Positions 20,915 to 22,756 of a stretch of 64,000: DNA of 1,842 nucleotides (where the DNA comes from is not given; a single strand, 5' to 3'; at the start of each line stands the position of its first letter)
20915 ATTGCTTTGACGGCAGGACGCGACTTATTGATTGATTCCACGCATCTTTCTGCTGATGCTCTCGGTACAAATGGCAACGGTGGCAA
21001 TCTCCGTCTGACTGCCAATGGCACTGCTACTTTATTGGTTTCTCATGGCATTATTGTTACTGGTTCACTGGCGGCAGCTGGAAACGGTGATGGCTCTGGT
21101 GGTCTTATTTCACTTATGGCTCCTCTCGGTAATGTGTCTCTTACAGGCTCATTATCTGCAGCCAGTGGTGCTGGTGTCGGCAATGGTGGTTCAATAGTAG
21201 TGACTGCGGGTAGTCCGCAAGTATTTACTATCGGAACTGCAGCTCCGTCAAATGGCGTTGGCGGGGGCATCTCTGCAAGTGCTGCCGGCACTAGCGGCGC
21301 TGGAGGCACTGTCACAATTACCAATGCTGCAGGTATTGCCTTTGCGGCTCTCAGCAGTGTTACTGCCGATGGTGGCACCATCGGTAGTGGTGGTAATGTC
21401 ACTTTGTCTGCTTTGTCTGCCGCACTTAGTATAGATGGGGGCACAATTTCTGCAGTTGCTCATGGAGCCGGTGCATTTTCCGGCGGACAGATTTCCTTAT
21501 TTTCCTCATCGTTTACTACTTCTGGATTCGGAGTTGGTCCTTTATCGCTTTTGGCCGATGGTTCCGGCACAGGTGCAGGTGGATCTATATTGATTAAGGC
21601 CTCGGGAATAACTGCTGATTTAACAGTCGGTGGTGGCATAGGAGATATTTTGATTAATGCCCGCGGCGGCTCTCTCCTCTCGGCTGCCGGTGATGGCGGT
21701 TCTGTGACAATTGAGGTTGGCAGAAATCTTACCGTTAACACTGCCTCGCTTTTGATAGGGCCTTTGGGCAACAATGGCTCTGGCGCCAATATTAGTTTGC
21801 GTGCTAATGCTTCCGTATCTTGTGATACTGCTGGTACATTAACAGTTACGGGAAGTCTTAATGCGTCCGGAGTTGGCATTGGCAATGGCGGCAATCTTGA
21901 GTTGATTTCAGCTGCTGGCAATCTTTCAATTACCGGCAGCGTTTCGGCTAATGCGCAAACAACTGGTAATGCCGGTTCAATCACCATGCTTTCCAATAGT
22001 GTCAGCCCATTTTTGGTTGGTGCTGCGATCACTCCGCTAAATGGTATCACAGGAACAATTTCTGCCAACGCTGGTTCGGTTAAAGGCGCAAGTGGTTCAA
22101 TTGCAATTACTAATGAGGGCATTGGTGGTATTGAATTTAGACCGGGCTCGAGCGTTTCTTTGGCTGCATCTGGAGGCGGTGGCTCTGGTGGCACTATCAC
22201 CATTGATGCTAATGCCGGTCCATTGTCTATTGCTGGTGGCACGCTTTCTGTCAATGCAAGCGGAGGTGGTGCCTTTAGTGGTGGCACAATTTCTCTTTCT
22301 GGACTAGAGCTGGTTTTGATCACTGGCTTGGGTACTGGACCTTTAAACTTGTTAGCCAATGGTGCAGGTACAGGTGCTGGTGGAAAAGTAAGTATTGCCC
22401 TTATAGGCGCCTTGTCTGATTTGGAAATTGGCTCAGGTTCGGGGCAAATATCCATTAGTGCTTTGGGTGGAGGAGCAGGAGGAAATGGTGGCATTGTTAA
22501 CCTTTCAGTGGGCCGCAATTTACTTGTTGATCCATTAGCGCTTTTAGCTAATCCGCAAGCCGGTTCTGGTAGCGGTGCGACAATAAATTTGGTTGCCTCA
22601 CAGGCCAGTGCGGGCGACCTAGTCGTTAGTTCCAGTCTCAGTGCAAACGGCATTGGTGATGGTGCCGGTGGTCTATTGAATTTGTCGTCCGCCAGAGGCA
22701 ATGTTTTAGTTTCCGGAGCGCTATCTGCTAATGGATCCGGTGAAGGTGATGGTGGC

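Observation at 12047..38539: A single 26.5-kb gene encoding a secreted repeat protein of about 8,830 aa from an unrecognised family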

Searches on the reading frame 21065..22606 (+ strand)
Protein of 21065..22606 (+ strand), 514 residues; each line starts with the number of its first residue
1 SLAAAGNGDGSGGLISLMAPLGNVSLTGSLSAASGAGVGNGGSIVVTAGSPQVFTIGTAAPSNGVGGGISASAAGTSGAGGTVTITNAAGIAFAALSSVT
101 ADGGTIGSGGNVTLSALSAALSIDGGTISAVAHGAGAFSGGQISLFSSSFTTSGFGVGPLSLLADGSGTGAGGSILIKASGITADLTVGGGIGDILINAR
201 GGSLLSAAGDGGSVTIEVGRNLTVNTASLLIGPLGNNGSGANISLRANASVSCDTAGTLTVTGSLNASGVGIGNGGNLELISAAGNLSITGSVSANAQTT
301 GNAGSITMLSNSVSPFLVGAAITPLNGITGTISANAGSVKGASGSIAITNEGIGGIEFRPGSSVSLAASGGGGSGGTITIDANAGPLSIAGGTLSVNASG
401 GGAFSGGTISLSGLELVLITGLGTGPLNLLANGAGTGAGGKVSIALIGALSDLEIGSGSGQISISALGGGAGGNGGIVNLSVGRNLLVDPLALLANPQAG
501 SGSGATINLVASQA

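Call 91: search_dna_similar(query=window:21065-22606:+, collection=plasmids, mode=protein, max_evalue=0.001, max_rows=15)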
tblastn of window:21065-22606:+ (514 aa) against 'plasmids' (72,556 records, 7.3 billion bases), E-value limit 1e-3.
No match.

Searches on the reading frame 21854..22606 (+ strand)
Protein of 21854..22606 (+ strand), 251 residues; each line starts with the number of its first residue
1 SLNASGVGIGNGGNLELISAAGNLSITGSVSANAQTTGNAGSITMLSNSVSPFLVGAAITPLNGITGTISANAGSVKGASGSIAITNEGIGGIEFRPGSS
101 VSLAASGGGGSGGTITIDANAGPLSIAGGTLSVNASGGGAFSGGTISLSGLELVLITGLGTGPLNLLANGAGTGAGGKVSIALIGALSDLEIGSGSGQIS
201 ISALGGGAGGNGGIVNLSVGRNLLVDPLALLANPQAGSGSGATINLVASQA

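Call 43: search_protein_families(library=pfam, proteins=[window:21854-22606:+], max_evalue=10)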
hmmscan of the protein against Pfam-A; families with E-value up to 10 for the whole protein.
window:21854-22606:+ (251 aa): 1 family
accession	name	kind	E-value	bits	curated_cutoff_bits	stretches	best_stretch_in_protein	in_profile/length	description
PF13349.12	DUF4097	-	0.46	10.3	22.9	1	14-90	119-174/247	Toastrack DUF4097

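Call 74: find_homologous_proteins(query=A7, max_evalue=0.001)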
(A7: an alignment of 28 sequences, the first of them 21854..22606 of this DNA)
Query A7 (28 sequences) (251 aa, profile of the alignment): 20 proteins with E <= 0.001 among 8000 candidates.
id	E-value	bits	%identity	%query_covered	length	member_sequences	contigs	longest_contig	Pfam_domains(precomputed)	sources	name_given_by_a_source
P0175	9.7e-62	226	40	94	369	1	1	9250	-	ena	-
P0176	4.6e-61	224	37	60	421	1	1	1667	-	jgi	jgi:hypothetical protein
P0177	1.3e-47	180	41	70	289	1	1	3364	-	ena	-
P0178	2.0e-46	176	41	29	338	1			-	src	-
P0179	2.3e-46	176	40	90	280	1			-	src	-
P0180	7.2e-44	168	37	55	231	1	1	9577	-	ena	-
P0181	4.5e-42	162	39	86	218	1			-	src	-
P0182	5.5e-35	139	35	47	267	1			-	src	-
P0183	4.7e-34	136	35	49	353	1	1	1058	-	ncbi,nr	ncbi:MAG: hypothetical protein JSS86_23930, partial [Cyanobacteria bacterium SZAS LIN-2]|nr:hypothet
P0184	3.3e-33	133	51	35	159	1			-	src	-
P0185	6.7e-33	132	47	43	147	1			-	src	-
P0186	2.9e-27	114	34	70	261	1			-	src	-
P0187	1.2e-25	108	44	19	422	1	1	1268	-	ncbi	ncbi:MAG: hypothetical protein ACREJM_06170, partial [Candidatus Saccharimonadales bacterium]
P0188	4.5e-22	97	29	84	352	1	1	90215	-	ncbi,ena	-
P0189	3.7e-19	87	33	76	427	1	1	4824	-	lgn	-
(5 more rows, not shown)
